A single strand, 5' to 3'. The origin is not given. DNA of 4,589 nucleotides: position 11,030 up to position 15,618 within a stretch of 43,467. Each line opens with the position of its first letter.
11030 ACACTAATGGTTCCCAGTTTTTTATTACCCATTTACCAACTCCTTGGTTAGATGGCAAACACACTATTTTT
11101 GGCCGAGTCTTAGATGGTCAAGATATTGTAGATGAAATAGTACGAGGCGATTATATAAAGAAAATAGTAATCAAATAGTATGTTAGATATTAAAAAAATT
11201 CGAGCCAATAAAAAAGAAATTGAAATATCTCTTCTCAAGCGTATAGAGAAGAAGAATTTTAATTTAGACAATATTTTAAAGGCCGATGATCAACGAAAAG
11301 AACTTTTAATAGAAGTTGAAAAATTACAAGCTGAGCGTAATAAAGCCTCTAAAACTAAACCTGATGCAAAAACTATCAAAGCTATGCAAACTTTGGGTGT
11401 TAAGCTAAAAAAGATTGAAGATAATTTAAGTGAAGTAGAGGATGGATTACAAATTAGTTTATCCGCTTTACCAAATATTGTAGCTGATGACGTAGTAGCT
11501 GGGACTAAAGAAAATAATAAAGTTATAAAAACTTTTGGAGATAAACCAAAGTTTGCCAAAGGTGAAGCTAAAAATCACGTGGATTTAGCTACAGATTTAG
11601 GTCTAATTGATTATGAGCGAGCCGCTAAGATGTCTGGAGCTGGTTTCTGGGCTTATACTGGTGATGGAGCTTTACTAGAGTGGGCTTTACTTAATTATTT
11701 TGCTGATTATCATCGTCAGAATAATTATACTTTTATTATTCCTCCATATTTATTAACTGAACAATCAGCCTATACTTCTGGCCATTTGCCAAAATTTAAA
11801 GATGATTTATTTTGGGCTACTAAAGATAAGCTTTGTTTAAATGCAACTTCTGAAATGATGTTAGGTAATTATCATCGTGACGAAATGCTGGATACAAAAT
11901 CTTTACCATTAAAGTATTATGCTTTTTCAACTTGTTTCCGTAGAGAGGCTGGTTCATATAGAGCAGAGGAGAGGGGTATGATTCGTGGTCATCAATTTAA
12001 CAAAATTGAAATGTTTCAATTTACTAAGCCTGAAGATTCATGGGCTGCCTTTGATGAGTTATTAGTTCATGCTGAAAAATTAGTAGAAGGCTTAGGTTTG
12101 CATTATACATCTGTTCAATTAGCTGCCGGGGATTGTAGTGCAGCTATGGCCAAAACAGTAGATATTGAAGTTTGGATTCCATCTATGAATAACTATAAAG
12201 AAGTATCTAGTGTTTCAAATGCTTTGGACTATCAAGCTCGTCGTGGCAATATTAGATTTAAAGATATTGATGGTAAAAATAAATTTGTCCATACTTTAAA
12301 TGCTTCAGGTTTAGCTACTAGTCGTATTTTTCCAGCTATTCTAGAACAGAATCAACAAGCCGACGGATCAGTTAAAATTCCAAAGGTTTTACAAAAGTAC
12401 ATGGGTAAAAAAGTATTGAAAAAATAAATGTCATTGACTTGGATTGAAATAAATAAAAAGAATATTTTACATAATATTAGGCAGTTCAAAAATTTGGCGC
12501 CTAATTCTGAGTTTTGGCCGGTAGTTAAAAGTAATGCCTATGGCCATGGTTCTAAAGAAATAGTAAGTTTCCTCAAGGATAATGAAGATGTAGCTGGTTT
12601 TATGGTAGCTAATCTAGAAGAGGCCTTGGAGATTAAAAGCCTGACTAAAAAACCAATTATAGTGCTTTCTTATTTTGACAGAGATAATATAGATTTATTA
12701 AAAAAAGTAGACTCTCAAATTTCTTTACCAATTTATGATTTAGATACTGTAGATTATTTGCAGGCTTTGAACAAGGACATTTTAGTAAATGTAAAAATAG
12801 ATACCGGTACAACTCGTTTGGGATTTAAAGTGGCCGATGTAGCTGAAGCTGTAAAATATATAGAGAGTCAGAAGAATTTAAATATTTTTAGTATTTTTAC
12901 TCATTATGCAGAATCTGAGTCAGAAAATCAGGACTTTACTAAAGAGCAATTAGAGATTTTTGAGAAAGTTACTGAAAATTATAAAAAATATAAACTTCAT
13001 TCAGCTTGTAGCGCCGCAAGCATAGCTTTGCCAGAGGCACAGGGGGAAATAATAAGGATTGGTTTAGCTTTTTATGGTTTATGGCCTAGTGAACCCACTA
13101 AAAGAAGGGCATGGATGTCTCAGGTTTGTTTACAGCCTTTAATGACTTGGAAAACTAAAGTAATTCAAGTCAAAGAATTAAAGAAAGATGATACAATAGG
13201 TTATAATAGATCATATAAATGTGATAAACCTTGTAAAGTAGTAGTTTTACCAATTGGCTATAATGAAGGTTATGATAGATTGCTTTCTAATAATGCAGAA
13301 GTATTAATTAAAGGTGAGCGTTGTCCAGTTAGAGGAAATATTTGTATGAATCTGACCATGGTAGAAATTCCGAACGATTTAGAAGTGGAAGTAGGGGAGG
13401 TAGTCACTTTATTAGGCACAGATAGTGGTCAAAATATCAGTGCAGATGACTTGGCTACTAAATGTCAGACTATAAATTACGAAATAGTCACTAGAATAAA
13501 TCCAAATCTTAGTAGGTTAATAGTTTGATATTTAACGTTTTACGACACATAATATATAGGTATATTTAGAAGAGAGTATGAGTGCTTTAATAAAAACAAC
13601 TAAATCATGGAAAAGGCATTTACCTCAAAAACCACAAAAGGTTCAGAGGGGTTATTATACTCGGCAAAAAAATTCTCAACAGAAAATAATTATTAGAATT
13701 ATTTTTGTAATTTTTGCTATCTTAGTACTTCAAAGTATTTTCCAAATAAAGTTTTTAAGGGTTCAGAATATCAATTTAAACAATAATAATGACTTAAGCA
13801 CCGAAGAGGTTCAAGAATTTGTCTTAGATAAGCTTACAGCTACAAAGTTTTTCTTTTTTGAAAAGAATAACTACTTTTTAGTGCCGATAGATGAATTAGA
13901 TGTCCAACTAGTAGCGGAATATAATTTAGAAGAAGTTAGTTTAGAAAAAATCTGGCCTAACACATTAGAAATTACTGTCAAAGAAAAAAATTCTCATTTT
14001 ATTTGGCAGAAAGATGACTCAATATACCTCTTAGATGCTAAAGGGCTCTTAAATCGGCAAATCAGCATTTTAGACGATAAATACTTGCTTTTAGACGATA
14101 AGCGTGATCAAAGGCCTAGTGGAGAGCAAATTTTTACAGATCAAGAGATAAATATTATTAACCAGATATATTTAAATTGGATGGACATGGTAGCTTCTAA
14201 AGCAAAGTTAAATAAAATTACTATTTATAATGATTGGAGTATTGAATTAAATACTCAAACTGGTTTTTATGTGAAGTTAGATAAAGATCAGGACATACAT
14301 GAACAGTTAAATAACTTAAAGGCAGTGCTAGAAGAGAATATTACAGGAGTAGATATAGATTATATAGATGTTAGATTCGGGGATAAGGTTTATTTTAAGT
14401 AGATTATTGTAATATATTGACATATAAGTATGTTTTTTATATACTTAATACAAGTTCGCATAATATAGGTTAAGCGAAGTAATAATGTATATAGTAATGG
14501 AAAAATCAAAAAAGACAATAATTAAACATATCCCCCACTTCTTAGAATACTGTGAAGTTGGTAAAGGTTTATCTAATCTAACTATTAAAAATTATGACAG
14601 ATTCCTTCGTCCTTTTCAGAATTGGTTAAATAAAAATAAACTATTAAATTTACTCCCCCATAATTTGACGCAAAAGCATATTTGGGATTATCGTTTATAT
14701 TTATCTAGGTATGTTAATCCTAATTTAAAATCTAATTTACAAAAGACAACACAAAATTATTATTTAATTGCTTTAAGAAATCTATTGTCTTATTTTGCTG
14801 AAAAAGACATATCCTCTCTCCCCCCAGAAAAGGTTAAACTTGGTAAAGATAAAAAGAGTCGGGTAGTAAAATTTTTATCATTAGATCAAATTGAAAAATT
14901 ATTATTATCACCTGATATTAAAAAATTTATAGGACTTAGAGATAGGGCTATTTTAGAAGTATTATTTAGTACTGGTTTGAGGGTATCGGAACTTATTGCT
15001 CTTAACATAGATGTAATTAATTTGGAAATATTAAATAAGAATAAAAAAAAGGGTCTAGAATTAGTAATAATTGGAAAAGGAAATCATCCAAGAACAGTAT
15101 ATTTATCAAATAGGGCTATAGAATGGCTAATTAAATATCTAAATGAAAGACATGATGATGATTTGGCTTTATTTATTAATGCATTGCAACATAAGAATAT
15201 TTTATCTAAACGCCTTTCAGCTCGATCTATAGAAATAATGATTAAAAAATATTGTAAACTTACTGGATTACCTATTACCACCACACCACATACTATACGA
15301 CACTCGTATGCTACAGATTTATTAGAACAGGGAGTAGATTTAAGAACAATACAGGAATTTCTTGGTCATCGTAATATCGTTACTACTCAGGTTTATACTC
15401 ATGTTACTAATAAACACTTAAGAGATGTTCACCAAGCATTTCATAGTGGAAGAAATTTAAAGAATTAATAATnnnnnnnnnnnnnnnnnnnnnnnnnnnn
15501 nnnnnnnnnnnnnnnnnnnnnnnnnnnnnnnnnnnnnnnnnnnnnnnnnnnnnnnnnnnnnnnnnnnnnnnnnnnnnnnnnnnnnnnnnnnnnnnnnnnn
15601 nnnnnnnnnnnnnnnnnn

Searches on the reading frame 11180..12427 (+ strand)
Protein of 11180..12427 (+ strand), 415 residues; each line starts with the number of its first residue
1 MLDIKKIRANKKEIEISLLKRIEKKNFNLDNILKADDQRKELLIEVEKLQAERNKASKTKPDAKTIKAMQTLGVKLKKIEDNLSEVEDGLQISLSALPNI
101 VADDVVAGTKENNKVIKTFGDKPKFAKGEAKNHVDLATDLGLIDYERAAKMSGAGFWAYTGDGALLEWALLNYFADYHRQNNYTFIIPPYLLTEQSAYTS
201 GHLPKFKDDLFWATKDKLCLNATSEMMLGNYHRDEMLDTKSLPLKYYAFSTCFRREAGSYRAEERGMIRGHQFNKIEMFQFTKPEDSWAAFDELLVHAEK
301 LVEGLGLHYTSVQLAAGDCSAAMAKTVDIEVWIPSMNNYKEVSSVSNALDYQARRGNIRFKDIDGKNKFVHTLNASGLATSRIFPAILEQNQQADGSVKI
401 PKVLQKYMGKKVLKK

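Call 53: find_encoding_contigs(protein=window:11180-12427:+, flank=10000, max_places=3)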
Protein window:11180-12427:+ (415 aa): 24 contigs read that carry it; 1 place shown.
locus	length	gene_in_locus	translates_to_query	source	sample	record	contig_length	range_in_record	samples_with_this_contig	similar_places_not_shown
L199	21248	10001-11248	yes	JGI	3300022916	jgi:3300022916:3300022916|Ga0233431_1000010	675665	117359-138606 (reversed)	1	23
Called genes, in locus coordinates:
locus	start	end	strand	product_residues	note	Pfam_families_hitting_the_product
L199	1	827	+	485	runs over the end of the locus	PF01943:Polysacc_synt, PF13440:Polysacc_synt_3, PF03023:MurJ (weak), PF01554:MatE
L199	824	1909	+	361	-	PF13439:Glyco_transf_4, PF13477:Glyco_trans_4_2 (weak), PF20706:GT4-conflict, PF00534:Glycos_transf_1, PF13692:Glyco_trans_1_4, PF13524:Glyco_trans_1_2 (weak)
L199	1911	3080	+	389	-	PF00534:Glycos_transf_1, PF13692:Glyco_trans_1_4, PF13524:Glyco_trans_1_2 (weak)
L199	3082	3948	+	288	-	PF00535:Glycos_transf_2, PF10111:Glyco_tranf_2_2, PF13641:Glyco_tranf_2_3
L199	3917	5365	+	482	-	PF04932:Wzy_C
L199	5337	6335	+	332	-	PF00535:Glycos_transf_2, PF13641:Glyco_tranf_2_3 (weak)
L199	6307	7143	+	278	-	PF00535:Glycos_transf_2, PF13641:Glyco_tranf_2_3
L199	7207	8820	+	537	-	PF01336:tRNA_anti-codon, PF00152:tRNA-synt_2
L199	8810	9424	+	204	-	PF01725:Ham1p_like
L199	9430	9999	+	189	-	PF00160:Pro_isomerase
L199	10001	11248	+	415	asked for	PF02403:Seryl_tRNA_N, PF00587:tRNA-synt_2b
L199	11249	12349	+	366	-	PF01168:Ala_racemase_N, PF00842:Ala_racemase_C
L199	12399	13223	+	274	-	PF08478:POTRA_1 (faint), PF03799:FtsQ_DivIB_C (weak)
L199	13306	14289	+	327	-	PF02899:Phage_int_SAM_1, PF13495:Phage_int_SAM_4 (weak), PF00589:Phage_integrase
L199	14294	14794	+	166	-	-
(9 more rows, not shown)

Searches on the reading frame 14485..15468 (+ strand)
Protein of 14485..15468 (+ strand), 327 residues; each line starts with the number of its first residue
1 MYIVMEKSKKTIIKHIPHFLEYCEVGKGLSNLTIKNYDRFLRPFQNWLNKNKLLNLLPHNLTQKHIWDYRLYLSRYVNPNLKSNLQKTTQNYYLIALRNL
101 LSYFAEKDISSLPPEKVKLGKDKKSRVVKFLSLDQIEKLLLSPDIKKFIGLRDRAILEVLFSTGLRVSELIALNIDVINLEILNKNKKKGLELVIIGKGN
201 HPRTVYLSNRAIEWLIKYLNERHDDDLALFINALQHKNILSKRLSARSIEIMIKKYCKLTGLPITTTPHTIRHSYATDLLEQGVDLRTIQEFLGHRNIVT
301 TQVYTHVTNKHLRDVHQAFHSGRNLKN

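Call 54: search_protein_families(library=ncbifam, proteins=[window:14485-15468:+], max_evalue=0.001)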
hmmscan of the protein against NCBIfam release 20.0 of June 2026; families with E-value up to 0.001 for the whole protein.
window:14485-15468:+ (327 aa): 12 families
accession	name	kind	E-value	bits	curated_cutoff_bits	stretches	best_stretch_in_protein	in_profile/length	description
NF001399.0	PRK00283.1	subfamily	5.1e-66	222.9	279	1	14-321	7-297/300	tyrosine recombinase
TIGR02225.1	recomb_XerD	equivalog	1.2e-64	218.5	329.6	1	18-321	2-288/290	site-specific tyrosine recombinase XerD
TIGR02224.1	recomb_XerC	equivalog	2e-63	214.5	335.15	1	18-321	2-291/295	tyrosine recombinase XerC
NF040815.2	recomb_XerA_Arch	equivalog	6.6e-54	183.2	220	1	19-315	3-262/263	site-specific tyrosine recombinase/integron integrase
NF002331.0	PRK01287.1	subfamily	2.1e-52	178.3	371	1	7-323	21-328/365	site-specific tyrosine recombinase XerC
NF003462.0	PRK05084.1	equivalog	5.5e-33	114.2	267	1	151-315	195-352/360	tyrosine recombinase XerS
TIGR02249.1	integrase_gron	subfamily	1.5e-26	93.5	265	2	242-316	235-309/315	integron integrase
NF011946.0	PRK15417.1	equivalog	3.8e-16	59.2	435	1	253-310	261-318/337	integron integrase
NF007370.0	PRK09870.1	subfamily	6.4e-15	55.3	221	1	124-307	8-179/200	tyrosine-type DNA invertase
NF007371.0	PRK09871.1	subfamily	2.4e-12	46.8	222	1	149-307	24-174/198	tyrosine-type DNA invertase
NF040693.1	recomb_GmtY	equivalog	1.1e-09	38.1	340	1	266-313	391-438/441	gamma-mobile-trio recombinase GmtY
NF041502.1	integrase_1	equivalog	1.8e-06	26.9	350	1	247-318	300-371/484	site-specific integrase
